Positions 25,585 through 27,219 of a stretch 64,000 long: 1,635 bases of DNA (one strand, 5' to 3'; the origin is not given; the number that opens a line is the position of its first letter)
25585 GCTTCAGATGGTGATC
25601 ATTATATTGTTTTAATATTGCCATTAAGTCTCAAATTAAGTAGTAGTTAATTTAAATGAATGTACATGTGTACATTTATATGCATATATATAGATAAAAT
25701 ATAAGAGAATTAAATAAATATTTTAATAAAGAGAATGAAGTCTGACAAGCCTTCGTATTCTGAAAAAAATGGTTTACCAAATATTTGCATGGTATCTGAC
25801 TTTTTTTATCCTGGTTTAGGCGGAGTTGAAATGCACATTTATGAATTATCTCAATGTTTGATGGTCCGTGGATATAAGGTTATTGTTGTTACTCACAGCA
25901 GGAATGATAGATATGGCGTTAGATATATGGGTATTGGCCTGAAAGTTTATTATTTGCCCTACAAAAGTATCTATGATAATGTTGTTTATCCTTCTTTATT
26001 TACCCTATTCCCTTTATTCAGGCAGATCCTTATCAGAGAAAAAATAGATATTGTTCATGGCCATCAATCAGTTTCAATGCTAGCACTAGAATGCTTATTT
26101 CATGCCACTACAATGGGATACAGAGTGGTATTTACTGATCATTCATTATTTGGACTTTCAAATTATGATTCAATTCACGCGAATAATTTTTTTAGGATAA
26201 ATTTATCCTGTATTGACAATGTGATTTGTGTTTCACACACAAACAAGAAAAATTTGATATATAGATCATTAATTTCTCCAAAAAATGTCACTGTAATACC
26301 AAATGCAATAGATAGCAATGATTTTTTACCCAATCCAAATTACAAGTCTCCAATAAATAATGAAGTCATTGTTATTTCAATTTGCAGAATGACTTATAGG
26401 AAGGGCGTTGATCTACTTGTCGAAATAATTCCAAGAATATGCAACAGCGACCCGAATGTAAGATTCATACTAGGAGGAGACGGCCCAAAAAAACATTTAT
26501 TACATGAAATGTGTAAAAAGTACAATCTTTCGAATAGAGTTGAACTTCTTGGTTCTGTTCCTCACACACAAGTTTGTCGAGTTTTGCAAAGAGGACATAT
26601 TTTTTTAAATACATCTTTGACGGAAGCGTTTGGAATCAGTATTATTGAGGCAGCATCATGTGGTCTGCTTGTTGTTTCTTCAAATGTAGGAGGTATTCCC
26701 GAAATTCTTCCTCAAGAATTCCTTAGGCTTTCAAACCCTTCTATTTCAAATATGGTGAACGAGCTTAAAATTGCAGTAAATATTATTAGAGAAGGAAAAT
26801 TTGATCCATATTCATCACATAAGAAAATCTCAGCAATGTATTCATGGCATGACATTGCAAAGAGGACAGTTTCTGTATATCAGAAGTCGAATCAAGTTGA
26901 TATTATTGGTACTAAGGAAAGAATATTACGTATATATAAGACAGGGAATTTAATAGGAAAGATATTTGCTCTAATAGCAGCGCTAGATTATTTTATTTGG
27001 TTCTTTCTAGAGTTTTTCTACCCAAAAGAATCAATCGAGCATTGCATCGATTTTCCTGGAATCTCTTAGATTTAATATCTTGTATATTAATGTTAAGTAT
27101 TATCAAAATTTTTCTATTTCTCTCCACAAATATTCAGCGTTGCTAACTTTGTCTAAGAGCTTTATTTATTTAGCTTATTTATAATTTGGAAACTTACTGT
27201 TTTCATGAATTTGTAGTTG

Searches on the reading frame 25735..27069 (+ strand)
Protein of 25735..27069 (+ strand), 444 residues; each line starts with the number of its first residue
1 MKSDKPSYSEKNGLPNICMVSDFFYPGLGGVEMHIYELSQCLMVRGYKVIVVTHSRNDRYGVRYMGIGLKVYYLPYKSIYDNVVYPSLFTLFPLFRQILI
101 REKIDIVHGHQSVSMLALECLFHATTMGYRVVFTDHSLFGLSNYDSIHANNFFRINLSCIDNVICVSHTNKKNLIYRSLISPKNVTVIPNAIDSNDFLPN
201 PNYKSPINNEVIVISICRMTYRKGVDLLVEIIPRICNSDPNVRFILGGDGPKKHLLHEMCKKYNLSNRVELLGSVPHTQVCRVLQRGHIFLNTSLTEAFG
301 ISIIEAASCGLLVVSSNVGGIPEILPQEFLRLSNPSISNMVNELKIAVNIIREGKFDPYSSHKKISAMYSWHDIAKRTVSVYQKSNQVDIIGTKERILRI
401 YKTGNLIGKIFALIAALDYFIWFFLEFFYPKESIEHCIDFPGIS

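Call 8: search_protein_families(library=pfam, proteins=[window:25735-27069:+], max_evalue=0.001)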
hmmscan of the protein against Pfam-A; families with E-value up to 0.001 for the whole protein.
window:25735-27069:+ (444 aa): 8 families
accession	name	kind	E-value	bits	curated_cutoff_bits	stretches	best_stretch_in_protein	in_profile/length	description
PF08288.18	PIGA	-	1.6e-41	141.3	27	1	54-142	1-89/90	PIGA (GPI anchor biosynthesis)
PF00534.26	Glycos_transf_1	-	1.5e-28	99.9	26.4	1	208-326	13-132/172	Glycosyl transferases group 1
PF13439.12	Glyco_transf_4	-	7.7e-27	94.8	28.5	1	29-194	2-168/170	Glycosyltransferase Family 4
PF13692.12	Glyco_trans_1_4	-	3.2e-25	89.5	27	1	212-325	3-115/142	Glycosyl transferases group 1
PF13579.12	Glyco_trans_4_4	-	8.6e-10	39.6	29.7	1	29-190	1-157/158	Glycosyl transferase 4-like domain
PF13524.12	Glyco_trans_1_2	-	5.3e-06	26.9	25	1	240-327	13-91/144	Glycosyl transferase-like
PF20706.3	GT4-conflict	-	6.1e-05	22.6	26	1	205-338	192-330/385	Family 4 Glycosyltransferase in conflict systems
PF13477.12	Glyco_trans_4_2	-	0.00078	20.1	23.4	0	32-167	10-139/139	Glycosyl transferase 4-like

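Call 58: find_homologous_proteins(query=window:25735-27069:+, max_evalue=1e-80)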
Query window:25735-27069:+ (444 aa): 3144 proteins with E <= 1e-80 among 8000 candidates; the best 120 are listed.
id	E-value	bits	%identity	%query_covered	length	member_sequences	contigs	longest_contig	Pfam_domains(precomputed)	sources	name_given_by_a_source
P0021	6.7e-297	1002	99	100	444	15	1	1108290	PF08288.19,PF00534.27,PF13579.13,PF13524.13,PF13439.13,PF13692.13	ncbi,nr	ncbi:Glycosyl transferase family 1/GPI anchor biosynthesis related protein [Cryptosporidium tyzzeri]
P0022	3.4e-264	895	89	98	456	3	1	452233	PF08288.19,PF00534.27,PF13579.13,PF13524.13,PF13439.13,PF13692.13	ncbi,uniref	ncbi:PIG-A like N-acetylglucosaminyl-phosphatidylinositol biosynthetic [Cryptosporidium xiaoi]|unire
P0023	4.9e-191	653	65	98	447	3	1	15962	PF08288.19,PF00534.27,PF13579.13,PF13439.13,PF13692.13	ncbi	ncbi:glycosyl transferase, group 1 family protein [Cryptosporidium serpentis]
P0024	4.3e-157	542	55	96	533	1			PF08288.19,PF00534.27,PF13579.13,PF13524.13,PF13439.13,PF20706.4,PF13692.13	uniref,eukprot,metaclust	uniref:phosphatidylinositol N-acetylglucosaminyltransferase n=1 Tax=Chromera velia CCMP2878 TaxID=11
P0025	1.8e-145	503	52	96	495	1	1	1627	PF08288.19,PF00534.27,PF13579.13,PF13439.13,PF13692.13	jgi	-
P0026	2.1e-145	503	53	96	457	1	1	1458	PF08288.19,PF00534.27,PF13579.13,PF13439.13,PF13692.13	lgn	-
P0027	3.7e-144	499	52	96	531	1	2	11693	PF08288.19,PF00534.27,PF13579.13,PF13524.13,PF13439.13,PF20706.4,PF13692.13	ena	-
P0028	4.5e-144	499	52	96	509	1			PF08288.19,PF00534.27,PF13579.13,PF13439.13,PF20706.4,PF13692.13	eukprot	eukprot:TRINITY_DN4740_c0_g2_i1.p1 TRINITY_DN4740_c0_g2~~TRINITY_DN4740_c0_g2_i1.p1 ORF type:complet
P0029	2.0e-142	493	53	90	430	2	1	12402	PF08288.19,PF00534.27,PF13579.13,PF13524.13,PF13439.13,PF20706.4,PF13692.13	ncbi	ncbi:PIGA, partial [Symbiodinium pilosum]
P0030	8.6e-142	491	50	96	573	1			PF08288.19,PF00534.27,PF13579.13,PF13439.13,PF13692.13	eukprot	eukprot:TRINITY_DN9806_c0_g1_i1.p1 TRINITY_DN9806_c0_g1~~TRINITY_DN9806_c0_g1_i1.p1 ORF type:complet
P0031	2.2e-141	490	49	99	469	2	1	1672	PF08288.19,PF00534.27,PF13579.13,PF13524.13,PF13439.13,PF13692.13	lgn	-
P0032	3.8e-141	489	58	83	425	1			PF08288.19,PF00534.27,PF13579.13,PF13524.13,PF13439.13,PF13692.13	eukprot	eukprot:GHVS01027114.1.p1 GENE.GHVS01027114.1~~GHVS01027114.1.p1 ORF type:complete len:440 (-),score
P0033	5.7e-141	488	50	96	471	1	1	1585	PF08288.19,PF00534.27,PF13579.13,PF13524.13,PF13439.13,PF13692.13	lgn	-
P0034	6.3e-141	488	50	97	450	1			PF08288.19,PF00534.27,PF13579.13,PF13439.13,PF13692.13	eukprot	eukprot:TRINITY_DN22723_c0_g1_i1.p1 TRINITY_DN22723_c0_g1~~TRINITY_DN22723_c0_g1_i1.p1 ORF type:comp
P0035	1.6e-140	487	49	99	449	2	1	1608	PF08288.19,PF00534.27,PF13579.13,PF13439.13,PF20706.4,PF13692.13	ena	-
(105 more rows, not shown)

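Call 59: find_encoding_contigs(protein=P0022, flank=10000, max_places=1)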
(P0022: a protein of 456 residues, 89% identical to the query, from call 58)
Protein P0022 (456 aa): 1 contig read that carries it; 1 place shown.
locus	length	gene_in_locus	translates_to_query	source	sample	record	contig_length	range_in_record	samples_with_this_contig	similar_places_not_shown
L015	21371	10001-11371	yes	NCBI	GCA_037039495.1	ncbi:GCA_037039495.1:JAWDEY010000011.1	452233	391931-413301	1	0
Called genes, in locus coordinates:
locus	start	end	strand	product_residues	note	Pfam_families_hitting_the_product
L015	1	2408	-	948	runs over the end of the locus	PF04818:CID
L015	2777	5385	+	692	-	PF06745:ATPase, PF08423:Rad51, PF13481:AAA_25, PF00134:Cyclin_N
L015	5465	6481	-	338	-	PF01529:DHHC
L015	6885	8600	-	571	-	PF00856:SET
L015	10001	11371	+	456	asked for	PF13439:Glyco_transf_4, PF13579:Glyco_trans_4_4, PF08288:PIGA, PF00534:Glycos_transf_1, PF13692:Glyco_trans_1_4, PF13524:Glyco_trans_1_2 (weak)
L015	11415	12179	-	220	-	-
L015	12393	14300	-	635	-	PF08773:CathepsinC_exc (weak), PF00112:Peptidase_C1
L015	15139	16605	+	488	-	PF00787:PX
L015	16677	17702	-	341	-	PF00566:RabGAP-TBC, PF23436:RabGap-TBC_2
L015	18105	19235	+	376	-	-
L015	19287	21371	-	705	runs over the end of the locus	PF08839:CDT1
